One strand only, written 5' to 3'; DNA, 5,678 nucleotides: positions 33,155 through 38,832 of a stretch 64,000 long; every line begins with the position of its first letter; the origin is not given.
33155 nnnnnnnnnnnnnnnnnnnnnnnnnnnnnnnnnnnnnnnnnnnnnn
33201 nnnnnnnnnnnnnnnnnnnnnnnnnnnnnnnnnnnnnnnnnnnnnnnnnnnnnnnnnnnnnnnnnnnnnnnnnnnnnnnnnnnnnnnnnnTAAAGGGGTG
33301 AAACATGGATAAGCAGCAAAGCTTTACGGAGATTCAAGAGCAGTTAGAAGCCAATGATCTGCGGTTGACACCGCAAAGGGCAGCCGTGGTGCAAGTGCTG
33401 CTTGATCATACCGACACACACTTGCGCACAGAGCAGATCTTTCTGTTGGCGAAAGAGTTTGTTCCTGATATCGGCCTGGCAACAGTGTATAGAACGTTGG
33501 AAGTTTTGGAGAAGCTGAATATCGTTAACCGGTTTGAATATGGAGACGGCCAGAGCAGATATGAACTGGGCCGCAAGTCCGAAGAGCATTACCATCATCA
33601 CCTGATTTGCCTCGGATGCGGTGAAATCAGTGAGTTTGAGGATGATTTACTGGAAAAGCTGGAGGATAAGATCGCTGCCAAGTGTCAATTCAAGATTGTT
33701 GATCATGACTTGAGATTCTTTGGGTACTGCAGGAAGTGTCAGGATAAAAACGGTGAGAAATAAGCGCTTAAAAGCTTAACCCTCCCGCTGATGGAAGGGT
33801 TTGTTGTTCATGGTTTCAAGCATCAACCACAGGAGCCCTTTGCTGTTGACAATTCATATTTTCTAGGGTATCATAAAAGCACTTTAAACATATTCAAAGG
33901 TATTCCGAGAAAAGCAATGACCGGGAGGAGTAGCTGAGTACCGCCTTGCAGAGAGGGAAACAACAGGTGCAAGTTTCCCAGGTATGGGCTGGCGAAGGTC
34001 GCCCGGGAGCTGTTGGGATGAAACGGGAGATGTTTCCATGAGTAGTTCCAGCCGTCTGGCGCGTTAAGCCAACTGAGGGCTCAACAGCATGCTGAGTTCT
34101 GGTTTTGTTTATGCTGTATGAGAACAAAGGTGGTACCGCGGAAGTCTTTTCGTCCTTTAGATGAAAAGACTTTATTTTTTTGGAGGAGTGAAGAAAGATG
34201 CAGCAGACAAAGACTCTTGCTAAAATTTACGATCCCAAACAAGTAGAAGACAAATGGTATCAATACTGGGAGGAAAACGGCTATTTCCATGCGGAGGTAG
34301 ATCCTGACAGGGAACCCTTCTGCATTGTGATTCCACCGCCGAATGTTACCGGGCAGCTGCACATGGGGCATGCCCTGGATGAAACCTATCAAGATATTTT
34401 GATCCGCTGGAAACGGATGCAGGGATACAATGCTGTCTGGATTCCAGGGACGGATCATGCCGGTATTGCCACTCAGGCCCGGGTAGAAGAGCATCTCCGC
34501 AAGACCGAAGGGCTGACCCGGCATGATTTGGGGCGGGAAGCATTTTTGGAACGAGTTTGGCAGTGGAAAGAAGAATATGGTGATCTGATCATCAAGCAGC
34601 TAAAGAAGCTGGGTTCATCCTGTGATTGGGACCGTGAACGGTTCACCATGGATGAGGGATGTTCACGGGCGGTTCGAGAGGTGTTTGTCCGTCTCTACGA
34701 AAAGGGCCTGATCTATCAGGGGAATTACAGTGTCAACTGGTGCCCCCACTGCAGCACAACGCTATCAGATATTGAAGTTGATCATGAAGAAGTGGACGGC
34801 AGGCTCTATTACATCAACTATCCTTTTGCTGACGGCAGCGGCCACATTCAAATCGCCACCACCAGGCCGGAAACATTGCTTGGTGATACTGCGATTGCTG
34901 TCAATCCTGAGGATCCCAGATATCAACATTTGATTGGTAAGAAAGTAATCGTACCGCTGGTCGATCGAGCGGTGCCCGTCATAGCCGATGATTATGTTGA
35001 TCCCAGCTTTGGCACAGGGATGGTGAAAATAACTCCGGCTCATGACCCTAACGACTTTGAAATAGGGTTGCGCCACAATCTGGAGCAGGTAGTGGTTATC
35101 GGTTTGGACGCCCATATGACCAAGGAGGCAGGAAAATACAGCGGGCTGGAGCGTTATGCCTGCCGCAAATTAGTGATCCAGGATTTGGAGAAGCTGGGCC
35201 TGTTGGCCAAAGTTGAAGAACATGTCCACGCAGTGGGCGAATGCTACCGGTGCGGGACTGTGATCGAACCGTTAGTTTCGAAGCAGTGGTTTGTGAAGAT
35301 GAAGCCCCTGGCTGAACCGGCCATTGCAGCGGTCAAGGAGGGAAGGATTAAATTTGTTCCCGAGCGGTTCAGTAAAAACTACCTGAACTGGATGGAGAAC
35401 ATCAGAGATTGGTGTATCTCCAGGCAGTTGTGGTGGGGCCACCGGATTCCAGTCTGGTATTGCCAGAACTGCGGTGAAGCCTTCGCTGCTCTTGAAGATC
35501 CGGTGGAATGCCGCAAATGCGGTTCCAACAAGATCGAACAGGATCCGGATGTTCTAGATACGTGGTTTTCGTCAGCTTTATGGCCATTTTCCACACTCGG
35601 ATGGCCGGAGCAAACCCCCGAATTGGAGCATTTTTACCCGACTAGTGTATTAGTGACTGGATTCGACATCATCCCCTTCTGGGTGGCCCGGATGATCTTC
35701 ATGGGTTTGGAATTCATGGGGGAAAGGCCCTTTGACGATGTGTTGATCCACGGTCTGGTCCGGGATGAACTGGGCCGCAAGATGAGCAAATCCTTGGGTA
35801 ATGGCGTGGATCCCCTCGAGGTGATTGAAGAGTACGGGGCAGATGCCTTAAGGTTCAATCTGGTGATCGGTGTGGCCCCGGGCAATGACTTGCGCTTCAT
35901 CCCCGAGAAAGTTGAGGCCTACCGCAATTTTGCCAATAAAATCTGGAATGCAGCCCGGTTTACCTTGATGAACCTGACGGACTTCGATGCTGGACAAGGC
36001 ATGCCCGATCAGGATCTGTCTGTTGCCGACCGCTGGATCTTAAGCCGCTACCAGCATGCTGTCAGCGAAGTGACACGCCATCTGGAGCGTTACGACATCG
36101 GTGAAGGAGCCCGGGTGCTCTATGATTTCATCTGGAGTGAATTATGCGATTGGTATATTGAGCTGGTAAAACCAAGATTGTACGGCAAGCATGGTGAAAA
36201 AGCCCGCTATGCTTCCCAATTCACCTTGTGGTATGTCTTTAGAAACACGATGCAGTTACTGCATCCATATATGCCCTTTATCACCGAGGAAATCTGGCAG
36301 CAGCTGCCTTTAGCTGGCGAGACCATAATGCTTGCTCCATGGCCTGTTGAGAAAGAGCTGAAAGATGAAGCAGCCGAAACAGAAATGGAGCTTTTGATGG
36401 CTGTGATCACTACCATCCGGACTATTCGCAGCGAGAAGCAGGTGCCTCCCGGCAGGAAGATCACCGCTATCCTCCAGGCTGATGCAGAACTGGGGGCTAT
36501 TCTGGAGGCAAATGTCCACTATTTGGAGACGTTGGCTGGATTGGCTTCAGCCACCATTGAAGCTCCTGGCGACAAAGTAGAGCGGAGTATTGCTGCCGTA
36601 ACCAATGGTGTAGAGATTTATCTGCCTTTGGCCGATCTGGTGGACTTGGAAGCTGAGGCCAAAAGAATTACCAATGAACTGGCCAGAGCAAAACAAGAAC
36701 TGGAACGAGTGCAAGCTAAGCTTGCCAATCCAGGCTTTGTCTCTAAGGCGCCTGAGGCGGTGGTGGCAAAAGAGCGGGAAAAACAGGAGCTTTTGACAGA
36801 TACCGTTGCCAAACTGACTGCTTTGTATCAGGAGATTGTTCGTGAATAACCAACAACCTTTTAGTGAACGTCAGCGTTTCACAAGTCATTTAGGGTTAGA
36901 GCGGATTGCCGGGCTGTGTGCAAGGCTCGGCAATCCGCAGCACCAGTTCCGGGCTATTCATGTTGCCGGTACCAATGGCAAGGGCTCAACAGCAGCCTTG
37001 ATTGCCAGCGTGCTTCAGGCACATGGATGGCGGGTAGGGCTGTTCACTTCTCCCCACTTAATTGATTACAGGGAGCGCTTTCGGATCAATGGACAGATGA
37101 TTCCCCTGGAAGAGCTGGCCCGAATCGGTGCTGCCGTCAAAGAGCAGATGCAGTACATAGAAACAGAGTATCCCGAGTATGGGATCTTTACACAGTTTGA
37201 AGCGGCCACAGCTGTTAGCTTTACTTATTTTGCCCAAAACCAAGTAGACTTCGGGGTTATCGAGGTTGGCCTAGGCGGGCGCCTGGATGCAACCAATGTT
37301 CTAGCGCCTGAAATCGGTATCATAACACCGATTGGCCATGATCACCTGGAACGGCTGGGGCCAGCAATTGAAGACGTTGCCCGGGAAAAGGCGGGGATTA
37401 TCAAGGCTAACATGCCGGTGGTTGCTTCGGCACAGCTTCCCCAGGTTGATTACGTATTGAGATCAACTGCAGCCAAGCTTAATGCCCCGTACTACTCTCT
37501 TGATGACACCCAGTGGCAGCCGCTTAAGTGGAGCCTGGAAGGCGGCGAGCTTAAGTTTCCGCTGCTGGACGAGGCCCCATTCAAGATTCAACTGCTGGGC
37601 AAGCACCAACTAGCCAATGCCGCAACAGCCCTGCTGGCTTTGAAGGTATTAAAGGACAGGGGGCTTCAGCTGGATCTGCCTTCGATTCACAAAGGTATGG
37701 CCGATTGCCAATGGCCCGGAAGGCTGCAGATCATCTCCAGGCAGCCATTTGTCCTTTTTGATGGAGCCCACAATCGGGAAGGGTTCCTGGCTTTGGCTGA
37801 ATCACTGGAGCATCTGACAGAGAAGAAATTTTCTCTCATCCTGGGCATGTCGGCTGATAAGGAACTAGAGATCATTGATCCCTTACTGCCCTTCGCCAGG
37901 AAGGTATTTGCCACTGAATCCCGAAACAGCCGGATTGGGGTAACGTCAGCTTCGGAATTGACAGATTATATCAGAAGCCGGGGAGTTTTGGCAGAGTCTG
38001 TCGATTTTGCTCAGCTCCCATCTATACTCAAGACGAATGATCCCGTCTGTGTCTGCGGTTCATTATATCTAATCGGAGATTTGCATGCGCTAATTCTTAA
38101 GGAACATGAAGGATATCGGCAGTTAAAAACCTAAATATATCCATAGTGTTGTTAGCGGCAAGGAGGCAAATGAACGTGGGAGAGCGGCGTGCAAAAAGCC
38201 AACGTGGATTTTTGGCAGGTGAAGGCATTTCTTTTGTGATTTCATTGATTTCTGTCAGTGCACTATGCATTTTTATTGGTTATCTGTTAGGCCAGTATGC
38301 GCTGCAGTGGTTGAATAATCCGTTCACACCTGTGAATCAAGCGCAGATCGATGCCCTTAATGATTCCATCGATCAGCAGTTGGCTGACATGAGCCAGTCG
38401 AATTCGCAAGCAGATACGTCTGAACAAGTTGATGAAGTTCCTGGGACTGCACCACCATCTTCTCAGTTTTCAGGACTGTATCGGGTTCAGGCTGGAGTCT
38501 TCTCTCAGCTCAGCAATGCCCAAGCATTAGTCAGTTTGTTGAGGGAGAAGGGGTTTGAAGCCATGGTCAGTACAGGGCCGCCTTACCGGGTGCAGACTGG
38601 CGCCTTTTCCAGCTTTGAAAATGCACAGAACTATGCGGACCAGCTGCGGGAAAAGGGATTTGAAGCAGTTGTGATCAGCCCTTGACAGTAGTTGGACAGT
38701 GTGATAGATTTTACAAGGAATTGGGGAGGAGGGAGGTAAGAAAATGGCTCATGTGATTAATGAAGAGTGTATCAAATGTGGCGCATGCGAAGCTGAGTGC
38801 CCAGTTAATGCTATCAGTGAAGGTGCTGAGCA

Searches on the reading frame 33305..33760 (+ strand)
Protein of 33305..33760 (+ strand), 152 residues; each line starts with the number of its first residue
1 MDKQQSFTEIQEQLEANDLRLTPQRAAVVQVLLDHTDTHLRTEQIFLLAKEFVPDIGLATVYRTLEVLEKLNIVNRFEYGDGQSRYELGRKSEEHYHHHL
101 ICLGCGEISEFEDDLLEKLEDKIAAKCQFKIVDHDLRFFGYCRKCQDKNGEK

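Call 17: search_protein_families(library=pfam, proteins=[window:33305-33760:+], max_evalue=0.00001)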
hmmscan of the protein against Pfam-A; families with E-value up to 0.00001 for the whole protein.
window:33305-33760:+ (152 aa): 1 family
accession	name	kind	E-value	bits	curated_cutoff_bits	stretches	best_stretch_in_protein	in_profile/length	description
PF01475.25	FUR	-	3.2e-35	121.3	23.1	1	17-138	2-120/121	Ferric uptake regulator family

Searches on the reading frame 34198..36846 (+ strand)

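Call 18: search_protein_families(library=pfam, proteins=[window:34198-36846:+], max_evalue=0.00001)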
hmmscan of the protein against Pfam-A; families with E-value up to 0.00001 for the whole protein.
window:34198-36846:+ (883 aa): 5 families
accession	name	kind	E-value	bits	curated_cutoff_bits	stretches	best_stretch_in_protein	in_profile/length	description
PF00133.28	tRNA-synt_1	-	1.1e-151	505.7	22.7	1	19-565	1-411/414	tRNA synthetases class I (I, L, M and V)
PF08264.19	Anticodon_1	-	2.6e-46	157.6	25.1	1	611-756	1-145/148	Anticodon-binding domain of tRNA ligase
PF09334.17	tRNA-synt_1g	-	1.3e-26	93.7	20.1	2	47-195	7-136/391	tRNA synthetases class I (M)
PF10458.14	Val_tRNA-synt_C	-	4.1e-17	62.6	25.9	1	816-875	1-60/66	Valyl tRNA synthetase tRNA binding arm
PF13603.12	tRNA-synt_1_2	-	1.1e-10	41.8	25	1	246-306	85-145/185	Leucyl-tRNA synthetase, editing domain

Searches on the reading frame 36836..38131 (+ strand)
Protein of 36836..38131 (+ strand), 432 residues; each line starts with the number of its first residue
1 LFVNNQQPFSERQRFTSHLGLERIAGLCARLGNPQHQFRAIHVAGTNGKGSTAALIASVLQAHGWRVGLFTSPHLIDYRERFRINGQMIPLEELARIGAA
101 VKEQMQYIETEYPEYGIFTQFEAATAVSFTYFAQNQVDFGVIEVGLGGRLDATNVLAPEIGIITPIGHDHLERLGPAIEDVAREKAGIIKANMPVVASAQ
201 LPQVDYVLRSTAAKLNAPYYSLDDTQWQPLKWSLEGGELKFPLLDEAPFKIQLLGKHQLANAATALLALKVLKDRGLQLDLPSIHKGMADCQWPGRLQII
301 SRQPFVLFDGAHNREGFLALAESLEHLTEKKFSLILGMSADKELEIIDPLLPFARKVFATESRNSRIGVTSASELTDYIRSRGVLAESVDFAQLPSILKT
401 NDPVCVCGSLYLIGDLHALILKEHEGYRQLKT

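Call 18: search_protein_families(library=pfam, proteins=[window:36836-38131:+], max_evalue=0.00001)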
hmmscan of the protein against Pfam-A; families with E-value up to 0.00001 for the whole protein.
window:36836-38131:+ (432 aa): 2 families
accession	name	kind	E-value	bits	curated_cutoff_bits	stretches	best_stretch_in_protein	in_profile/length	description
PF08245.18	Mur_ligase_M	-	2.2e-17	64.1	24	1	43-268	1-199/200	Mur ligase middle domain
PF02875.26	Mur_ligase_C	-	7.3e-08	33.7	28.4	1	295-409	1-126/127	Mur ligase, glutamate ligase domain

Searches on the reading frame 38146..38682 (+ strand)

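Call 18: search_protein_families(library=pfam, proteins=[window:38146-38682:+], max_evalue=0.00001)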
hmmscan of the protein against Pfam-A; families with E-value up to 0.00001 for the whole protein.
window:38146-38682:+ (179 aa): 1 family
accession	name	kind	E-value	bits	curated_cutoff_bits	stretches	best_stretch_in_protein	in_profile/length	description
PF05036.18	SPOR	-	4e-16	59.5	21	1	110-177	3-75/76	SPOR domain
